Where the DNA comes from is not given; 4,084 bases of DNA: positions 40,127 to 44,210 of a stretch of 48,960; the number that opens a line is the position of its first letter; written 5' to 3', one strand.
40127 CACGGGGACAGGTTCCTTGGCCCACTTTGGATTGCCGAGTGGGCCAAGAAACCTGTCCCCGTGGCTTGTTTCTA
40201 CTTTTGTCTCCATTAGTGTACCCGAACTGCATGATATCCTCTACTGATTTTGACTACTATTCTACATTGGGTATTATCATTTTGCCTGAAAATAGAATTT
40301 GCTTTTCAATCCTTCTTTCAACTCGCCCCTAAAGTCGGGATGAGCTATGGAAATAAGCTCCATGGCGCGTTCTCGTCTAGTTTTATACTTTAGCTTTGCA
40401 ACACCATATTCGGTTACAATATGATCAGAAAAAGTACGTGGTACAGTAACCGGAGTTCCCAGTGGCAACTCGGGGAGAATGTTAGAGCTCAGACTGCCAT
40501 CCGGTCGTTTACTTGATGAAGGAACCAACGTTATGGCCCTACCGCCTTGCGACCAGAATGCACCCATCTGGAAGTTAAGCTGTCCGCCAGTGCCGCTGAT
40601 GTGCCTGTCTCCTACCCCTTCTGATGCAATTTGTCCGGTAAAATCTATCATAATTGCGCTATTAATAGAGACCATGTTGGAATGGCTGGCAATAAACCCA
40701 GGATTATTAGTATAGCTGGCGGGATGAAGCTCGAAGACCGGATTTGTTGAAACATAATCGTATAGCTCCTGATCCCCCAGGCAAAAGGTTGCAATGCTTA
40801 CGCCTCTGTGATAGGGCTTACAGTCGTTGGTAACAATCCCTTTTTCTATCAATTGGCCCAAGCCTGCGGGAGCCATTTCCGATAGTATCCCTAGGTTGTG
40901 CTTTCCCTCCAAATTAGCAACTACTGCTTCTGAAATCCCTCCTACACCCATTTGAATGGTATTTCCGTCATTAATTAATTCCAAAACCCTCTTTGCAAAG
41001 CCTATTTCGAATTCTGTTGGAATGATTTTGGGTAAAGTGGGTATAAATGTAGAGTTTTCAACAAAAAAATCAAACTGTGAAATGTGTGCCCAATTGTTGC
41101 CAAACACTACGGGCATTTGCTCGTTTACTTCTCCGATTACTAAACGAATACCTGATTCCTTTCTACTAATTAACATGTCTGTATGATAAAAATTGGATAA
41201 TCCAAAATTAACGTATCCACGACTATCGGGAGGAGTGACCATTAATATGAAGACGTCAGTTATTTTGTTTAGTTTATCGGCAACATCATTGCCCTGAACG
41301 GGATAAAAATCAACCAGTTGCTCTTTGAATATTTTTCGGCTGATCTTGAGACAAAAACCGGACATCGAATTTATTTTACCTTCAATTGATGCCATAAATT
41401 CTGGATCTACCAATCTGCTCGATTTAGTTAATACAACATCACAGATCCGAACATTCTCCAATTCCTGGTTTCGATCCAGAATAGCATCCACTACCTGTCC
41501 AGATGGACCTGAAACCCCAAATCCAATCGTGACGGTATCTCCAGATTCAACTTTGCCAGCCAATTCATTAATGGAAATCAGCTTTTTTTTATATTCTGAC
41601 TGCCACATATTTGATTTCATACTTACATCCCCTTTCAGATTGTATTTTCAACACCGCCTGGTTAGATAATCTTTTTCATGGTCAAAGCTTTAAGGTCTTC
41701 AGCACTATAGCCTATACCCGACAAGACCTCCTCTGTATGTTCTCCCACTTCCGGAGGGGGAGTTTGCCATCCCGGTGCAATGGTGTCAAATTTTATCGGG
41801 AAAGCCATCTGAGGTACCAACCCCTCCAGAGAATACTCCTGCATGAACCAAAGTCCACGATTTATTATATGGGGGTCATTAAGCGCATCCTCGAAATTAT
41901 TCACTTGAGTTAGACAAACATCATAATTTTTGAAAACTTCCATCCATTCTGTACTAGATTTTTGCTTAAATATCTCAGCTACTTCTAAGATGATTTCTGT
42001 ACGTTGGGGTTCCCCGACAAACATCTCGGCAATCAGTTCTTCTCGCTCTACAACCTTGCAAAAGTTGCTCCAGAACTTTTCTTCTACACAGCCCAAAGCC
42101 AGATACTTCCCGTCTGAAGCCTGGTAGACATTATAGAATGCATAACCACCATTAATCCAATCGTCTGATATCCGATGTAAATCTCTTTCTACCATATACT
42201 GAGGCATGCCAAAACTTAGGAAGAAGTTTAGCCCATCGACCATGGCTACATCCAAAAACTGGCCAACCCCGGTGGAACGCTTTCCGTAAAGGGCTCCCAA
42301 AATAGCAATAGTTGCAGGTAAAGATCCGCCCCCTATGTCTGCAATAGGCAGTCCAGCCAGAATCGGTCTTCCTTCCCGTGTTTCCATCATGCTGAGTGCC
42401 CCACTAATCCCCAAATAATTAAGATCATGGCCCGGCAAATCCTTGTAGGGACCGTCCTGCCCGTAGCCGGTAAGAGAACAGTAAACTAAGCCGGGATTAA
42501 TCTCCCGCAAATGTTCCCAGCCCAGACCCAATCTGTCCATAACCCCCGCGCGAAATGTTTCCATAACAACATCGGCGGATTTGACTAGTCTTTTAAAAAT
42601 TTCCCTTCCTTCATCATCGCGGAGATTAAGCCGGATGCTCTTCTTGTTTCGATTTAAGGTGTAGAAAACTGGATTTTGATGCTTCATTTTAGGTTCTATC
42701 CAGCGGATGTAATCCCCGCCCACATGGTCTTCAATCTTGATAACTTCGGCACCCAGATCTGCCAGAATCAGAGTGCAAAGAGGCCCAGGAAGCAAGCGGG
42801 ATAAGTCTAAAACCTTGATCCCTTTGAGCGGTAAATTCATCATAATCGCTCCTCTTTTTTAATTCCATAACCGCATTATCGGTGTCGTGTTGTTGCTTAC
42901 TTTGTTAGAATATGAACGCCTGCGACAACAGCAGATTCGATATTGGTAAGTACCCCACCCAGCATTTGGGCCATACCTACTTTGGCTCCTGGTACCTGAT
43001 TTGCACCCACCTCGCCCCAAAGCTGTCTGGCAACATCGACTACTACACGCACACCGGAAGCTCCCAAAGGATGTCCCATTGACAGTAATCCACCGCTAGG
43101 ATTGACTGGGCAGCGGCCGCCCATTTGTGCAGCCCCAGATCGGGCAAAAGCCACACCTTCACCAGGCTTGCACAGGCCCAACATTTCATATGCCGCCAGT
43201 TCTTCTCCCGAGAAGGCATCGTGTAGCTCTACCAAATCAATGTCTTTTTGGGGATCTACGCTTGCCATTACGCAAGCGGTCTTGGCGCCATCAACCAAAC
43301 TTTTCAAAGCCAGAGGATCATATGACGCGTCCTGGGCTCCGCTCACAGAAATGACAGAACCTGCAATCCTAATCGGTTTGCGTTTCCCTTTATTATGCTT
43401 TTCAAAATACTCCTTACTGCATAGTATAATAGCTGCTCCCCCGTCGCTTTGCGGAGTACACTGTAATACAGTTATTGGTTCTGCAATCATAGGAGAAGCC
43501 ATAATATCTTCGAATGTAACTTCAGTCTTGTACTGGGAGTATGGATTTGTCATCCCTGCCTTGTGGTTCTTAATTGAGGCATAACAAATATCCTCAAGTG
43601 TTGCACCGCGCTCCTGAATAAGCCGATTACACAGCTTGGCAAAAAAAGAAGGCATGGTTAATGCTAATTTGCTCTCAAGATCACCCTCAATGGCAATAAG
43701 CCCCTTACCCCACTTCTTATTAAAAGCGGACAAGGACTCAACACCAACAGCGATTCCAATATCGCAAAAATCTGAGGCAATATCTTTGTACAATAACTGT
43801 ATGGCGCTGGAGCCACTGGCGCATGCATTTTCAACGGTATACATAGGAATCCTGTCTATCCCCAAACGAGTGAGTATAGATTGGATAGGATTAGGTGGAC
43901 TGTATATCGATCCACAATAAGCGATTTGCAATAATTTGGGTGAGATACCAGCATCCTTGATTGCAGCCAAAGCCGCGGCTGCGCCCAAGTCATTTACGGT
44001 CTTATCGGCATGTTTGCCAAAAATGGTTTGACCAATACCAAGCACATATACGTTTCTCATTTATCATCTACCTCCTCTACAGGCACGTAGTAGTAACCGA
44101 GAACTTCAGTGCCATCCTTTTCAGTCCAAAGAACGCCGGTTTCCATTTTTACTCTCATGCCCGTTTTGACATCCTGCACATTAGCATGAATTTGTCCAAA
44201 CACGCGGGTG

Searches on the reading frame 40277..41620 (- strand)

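Call 21: search_protein_families(library=pfam, proteins=[window:40277-41620:-], max_evalue=0.00001)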
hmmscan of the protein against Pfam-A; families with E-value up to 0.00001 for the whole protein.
window:40277-41620:- (447 aa): 2 families
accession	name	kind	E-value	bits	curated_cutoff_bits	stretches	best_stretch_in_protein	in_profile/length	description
PF13336.12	AcetylCoA_hyd_C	-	2.1e-53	180.9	23.7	1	282-436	1-152/154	Acetyl-CoA hydrolase/transferase C-terminal domain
PF02550.21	AcetylCoA_hydro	-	1.6e-11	45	24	1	7-192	2-192/198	Acetyl-CoA hydrolase/transferase N-terminal domain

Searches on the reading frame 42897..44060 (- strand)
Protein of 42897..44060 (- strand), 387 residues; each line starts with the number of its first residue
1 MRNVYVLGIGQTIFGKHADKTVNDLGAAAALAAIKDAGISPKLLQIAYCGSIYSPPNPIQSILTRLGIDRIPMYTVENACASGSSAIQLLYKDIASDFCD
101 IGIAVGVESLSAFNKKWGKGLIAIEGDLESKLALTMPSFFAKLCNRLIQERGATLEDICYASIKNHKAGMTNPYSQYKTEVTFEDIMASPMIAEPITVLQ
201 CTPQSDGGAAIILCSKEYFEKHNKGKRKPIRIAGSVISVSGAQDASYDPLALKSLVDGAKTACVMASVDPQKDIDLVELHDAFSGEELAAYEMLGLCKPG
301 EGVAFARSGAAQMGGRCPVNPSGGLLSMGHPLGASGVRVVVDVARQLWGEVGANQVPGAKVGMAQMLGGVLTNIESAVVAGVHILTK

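Call 21: search_protein_families(library=pfam, proteins=[window:42897-44060:-], max_evalue=0.00001)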
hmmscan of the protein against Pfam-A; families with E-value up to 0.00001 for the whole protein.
window:42897-44060:- (387 aa): 3 families
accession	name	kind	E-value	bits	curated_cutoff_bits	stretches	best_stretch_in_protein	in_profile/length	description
PF22691.2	Thiolase_C_1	-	2e-33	115.6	28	1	249-378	14-141/144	Thiolase C-terminal domain-like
PF00108.29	Thiolase_N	-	6.9e-18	65.4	26.4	1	7-216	4-259/260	Thiolase, N-terminal domain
PF02803.24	Thiolase_C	-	3.2e-13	49.8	27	1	262-352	30-102/123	Thiolase, C-terminal domain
